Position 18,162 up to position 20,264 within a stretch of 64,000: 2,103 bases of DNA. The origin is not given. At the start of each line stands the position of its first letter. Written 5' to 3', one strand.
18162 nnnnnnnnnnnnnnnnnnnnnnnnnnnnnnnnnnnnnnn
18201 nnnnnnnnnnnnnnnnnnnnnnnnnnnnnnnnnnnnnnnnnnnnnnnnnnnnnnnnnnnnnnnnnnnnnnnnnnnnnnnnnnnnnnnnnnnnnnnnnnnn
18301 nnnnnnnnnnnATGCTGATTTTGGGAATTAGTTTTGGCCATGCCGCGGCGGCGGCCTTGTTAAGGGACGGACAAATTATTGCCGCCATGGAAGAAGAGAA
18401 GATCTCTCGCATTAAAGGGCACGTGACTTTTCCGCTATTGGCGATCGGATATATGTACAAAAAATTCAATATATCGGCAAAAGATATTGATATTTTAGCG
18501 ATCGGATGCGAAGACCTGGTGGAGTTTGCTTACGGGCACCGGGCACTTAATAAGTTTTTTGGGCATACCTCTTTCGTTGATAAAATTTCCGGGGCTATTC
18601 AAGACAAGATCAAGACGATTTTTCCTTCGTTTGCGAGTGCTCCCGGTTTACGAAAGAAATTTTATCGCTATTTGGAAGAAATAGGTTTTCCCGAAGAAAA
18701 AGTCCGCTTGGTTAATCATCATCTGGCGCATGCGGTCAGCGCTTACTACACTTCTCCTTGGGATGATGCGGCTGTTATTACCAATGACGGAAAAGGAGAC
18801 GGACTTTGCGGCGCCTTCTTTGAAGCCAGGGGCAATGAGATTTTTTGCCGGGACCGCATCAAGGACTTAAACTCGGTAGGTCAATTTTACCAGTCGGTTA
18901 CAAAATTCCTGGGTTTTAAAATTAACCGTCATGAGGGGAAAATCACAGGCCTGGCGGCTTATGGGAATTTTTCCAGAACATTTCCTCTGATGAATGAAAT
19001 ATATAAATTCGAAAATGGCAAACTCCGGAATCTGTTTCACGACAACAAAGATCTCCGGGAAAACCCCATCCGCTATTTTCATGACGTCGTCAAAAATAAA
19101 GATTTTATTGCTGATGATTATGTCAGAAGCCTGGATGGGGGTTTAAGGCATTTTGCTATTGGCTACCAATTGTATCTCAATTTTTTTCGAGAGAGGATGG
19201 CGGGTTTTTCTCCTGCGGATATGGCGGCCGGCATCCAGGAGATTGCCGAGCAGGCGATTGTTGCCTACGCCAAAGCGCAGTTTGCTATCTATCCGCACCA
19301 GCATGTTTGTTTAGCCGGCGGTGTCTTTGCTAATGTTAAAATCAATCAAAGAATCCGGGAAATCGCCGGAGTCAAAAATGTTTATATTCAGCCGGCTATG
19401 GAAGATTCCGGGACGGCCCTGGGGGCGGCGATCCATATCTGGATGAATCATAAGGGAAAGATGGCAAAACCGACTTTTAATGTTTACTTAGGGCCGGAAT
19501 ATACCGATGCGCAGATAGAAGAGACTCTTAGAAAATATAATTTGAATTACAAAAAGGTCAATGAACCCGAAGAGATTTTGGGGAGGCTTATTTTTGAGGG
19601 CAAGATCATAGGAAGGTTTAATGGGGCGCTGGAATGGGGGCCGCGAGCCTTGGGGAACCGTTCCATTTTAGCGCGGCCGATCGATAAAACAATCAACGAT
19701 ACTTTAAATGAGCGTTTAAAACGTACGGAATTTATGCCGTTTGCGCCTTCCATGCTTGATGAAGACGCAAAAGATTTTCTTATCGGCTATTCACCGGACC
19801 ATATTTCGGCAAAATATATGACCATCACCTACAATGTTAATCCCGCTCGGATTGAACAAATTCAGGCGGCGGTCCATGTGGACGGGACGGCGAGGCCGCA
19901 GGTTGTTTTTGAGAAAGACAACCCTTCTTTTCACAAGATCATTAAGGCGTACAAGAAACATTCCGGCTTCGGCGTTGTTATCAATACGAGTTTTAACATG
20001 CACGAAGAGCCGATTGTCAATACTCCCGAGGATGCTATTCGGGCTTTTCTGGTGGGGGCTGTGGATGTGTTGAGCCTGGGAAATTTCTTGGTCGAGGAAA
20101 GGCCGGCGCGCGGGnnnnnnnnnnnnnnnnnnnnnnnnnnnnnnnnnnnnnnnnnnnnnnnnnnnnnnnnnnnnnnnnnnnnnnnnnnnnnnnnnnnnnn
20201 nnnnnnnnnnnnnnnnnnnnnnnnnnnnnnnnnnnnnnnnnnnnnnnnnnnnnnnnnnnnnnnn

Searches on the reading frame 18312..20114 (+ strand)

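Call 16: search_protein_families(library=pfam, proteins=[window:18312-20114:+], max_evalue=0.001)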
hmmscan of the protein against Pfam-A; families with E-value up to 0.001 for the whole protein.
window:18312-20114:+ (601 aa): 4 families
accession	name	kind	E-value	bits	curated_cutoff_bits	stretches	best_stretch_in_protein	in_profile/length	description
PF16861.10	Carbam_trans_C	-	4e-59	199.4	27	1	426-595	3-169/170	Carbamoyltransferase C-terminus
PF02543.21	Carbam_trans_N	-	1.8e-44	153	24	1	3-374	2-346/346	Carbamoyltransferase N-terminus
PF00814.31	TsaD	-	0.00053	20.2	24.8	0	134-356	87-244/264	tRNA N6-adenosine threonylcarbamoyltransferase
PF22521.2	HypF_C_2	-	0.00087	19.6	27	0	291-371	156-240/241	Carbamoyltransferase, Kae1-like Domain, second subdomain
